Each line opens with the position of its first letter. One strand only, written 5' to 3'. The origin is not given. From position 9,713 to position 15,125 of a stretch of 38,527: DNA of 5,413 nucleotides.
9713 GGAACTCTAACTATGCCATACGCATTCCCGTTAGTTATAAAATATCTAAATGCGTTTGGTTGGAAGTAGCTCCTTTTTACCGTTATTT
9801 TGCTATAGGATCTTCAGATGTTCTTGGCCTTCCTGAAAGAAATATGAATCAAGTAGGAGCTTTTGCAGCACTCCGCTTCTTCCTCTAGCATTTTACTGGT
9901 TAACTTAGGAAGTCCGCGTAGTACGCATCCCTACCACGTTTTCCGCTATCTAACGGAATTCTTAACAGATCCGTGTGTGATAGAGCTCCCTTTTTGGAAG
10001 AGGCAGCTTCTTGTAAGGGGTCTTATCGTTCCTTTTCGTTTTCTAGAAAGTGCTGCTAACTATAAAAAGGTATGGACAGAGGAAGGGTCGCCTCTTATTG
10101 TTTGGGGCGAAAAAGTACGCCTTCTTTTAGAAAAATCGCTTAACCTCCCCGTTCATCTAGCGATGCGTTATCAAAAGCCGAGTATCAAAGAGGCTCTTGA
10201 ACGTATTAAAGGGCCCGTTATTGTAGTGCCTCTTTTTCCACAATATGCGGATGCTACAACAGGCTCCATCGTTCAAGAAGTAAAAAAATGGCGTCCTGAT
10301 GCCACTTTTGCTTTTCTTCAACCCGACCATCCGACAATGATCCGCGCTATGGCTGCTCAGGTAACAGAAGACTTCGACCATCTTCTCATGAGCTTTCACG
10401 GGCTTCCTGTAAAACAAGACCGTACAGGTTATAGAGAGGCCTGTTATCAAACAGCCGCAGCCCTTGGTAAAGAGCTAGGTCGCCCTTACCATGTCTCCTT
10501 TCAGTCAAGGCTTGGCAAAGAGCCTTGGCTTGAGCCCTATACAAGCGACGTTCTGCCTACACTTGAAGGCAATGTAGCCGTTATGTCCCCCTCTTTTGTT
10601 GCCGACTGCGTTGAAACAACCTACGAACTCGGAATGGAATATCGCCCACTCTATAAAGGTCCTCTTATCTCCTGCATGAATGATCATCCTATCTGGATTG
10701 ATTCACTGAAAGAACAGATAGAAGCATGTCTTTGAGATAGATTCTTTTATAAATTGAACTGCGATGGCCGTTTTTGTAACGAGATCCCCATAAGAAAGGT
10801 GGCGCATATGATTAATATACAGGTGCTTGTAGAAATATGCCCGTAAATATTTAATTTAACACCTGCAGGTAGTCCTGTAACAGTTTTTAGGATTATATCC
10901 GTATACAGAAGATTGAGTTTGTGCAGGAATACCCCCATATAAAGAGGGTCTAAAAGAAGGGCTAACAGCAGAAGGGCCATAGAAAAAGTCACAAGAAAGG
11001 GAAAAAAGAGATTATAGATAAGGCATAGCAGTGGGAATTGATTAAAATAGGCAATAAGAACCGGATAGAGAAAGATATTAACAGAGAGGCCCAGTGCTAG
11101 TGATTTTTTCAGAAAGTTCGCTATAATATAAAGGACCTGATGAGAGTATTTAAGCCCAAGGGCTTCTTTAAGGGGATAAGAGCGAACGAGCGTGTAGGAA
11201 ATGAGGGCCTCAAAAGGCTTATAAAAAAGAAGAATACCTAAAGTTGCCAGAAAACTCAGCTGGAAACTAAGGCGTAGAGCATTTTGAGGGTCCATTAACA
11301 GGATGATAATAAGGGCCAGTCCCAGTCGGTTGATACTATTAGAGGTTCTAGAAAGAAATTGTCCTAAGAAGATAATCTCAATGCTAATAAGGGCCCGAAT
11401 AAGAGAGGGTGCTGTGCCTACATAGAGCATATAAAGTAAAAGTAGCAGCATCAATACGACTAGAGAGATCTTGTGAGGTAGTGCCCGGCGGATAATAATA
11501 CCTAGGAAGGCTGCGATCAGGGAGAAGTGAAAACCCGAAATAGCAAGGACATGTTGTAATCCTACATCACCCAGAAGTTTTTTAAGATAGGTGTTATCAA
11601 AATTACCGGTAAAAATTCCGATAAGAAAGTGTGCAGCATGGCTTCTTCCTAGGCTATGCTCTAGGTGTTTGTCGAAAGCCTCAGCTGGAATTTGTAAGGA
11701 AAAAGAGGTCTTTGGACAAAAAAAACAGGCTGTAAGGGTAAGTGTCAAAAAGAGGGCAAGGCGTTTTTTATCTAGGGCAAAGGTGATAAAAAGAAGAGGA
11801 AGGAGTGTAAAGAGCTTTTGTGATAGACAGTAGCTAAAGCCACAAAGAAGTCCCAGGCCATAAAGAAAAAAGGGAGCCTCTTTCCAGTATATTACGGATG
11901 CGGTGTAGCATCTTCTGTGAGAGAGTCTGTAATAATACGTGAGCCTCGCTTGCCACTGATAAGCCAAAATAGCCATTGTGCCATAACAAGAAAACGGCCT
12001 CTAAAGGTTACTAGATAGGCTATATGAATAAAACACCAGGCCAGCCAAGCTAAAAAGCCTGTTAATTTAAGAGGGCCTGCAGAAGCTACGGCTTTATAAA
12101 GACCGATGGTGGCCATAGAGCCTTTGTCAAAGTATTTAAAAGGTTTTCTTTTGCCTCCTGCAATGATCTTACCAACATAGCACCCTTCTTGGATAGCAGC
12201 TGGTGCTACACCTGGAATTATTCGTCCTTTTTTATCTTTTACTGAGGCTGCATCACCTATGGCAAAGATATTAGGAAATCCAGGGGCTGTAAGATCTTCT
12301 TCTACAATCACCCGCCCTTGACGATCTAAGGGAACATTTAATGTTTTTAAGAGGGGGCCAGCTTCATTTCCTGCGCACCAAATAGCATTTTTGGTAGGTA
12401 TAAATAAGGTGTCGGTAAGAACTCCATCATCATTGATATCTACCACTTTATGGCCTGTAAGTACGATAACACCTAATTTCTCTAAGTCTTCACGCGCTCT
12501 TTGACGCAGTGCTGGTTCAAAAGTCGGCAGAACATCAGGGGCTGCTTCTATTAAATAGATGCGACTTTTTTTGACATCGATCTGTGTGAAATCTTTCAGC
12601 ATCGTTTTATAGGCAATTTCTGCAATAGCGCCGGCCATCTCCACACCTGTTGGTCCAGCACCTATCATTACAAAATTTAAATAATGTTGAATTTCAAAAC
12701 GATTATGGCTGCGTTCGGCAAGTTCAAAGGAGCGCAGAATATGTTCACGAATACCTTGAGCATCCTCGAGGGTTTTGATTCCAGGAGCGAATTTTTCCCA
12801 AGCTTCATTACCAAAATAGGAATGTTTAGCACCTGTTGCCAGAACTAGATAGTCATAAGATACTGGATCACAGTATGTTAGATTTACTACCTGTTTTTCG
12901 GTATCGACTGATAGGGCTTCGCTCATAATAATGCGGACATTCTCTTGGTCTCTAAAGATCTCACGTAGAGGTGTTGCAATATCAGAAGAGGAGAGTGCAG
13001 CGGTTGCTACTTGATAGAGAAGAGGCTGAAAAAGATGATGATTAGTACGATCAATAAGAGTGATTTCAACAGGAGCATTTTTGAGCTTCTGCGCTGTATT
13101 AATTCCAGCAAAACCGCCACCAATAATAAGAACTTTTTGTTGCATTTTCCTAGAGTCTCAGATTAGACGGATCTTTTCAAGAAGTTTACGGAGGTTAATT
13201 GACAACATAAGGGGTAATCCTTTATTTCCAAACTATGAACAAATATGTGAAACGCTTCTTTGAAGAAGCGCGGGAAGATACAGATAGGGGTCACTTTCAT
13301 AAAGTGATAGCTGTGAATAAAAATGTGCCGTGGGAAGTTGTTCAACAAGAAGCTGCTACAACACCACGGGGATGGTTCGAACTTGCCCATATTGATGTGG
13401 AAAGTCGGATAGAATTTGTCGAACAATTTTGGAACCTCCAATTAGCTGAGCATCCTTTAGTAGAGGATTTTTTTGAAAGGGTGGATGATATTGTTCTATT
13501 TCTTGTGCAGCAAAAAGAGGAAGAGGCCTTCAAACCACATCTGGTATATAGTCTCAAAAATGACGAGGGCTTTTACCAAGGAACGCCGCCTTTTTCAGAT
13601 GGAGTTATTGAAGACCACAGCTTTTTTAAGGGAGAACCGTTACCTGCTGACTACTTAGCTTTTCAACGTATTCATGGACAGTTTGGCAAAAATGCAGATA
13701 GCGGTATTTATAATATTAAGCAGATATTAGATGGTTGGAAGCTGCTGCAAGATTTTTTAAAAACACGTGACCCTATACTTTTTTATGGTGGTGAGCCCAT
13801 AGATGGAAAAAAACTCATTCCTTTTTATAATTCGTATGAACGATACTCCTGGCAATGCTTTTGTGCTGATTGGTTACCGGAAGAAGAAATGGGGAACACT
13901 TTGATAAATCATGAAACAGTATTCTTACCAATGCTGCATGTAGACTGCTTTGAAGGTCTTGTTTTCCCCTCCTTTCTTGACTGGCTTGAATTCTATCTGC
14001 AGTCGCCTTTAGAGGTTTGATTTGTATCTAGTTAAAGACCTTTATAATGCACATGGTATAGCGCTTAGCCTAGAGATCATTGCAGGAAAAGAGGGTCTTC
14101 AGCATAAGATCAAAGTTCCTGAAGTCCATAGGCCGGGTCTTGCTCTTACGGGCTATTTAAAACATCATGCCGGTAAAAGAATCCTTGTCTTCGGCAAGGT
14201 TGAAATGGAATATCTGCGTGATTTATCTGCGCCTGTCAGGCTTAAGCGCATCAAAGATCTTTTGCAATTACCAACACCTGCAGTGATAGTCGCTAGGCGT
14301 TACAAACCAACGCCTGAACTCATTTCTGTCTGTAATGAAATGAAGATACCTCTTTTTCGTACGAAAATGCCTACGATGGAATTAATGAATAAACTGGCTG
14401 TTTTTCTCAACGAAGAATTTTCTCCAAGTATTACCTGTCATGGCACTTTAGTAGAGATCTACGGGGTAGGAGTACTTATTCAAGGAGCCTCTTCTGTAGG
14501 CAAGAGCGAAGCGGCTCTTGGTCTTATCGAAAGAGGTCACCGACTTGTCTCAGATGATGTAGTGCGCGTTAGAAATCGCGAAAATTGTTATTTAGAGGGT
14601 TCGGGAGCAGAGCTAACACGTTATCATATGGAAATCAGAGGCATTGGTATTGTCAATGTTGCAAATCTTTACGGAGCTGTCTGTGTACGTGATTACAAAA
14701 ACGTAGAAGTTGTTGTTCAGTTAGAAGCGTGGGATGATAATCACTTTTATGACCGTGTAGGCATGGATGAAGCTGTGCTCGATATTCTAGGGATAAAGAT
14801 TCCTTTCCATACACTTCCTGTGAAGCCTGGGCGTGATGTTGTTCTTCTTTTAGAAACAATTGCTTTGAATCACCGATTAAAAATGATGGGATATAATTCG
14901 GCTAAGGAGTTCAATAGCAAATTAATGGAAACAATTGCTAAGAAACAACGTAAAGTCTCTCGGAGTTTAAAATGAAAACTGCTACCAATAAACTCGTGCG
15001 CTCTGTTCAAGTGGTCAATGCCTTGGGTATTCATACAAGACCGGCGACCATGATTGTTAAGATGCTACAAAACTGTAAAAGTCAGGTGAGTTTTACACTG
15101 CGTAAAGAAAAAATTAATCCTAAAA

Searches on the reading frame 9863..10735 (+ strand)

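Call 85: search_protein_families(library=pfam, proteins=[window:9863-10735:+], max_evalue=0.0001)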
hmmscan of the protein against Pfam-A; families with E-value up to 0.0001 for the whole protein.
window:9863-10735:+ (290 aa): 1 family
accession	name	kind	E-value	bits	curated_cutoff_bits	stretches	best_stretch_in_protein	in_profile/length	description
PF00762.24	Ferrochelatase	-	1.7e-69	234.7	27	1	9-287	3-314/317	Ferrochelatase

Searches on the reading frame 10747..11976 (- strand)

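Call 85: search_protein_families(library=pfam, proteins=[window:10747-11976:-], max_evalue=0.0001)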
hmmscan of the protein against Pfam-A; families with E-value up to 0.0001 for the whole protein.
window:10747-11976:- (409 aa): 1 family
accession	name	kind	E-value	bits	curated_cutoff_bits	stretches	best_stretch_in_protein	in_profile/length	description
PF03772.21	Competence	-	4.2e-38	131.7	23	1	132-398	14-260/270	Competence protein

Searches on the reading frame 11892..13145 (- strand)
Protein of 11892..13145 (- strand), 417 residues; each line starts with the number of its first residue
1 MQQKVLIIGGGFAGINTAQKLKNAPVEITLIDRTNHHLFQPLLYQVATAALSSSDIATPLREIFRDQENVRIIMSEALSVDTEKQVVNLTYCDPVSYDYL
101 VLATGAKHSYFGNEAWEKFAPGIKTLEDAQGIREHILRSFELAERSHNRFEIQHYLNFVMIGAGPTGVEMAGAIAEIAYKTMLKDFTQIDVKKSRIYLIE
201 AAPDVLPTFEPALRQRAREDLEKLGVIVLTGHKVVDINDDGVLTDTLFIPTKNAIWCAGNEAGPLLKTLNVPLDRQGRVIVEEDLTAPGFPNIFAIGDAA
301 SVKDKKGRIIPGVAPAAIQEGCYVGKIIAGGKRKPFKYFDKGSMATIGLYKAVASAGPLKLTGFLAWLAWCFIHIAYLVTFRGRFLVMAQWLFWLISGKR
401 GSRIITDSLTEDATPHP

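Call 85: search_protein_families(library=pfam, proteins=[window:11892-13145:-], max_evalue=0.0001)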
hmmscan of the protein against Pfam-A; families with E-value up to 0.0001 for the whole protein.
window:11892-13145:- (417 aa): 7 families
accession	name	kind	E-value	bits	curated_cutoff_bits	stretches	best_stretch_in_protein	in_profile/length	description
PF07992.20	Pyr_redox_2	-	3.1e-49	168.4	26.1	1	4-321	2-291/291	Pyridine nucleotide-disulphide oxidoreductase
PF00070.33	Pyr_redox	-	5.4e-17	62.5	22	1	158-241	2-70/82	Pyridine nucleotide-disulphide oxidoreductase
PF01266.30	DAO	-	2.3e-09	37.7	27.9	0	4-34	1-31/353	FAD dependent oxidoreductase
PF22366.1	NDH2_C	-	2.6e-06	27.9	27.7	1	341-393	2-55/62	NDH2 C-terminal domain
PF01134.28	GIDA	-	5.1e-06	26.2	22.1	0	4-35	1-32/391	Glucose inhibited division protein A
PF13738.12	Pyr_redox_3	-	1.7e-05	24.7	30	0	2-107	164-268/305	Pyridine nucleotide-disulphide oxidoreductase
PF03486.20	HI0933_like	-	8.9e-05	22.5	50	0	4-36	2-34/244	HI0933-like protein Rossmann domain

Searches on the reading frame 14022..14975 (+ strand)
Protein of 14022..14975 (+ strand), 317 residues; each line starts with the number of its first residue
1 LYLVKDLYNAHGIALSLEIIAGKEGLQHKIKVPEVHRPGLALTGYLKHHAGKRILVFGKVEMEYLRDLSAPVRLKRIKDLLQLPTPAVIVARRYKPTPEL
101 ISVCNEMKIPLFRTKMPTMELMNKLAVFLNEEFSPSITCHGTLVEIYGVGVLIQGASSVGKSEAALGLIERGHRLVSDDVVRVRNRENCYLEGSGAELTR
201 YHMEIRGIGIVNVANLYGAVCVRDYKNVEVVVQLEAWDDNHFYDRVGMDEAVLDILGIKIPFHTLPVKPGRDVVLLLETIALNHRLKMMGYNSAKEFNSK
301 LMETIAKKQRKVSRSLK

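Call 86: search_protein_families(library=pfam, proteins=[window:14022-14975:+], max_evalue=0.0001)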
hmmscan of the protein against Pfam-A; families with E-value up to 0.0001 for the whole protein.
window:14022-14975:+ (317 aa): 2 families
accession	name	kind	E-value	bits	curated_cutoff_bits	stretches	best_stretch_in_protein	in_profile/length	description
PF07475.17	Hpr_kinase_C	-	1.1e-62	211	33.3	1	132-300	2-170/171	HPr Serine kinase C-terminal domain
PF02603.21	Hpr_kinase_N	-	1.7e-34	118.9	24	1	4-129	3-125/125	HPr Serine kinase N terminus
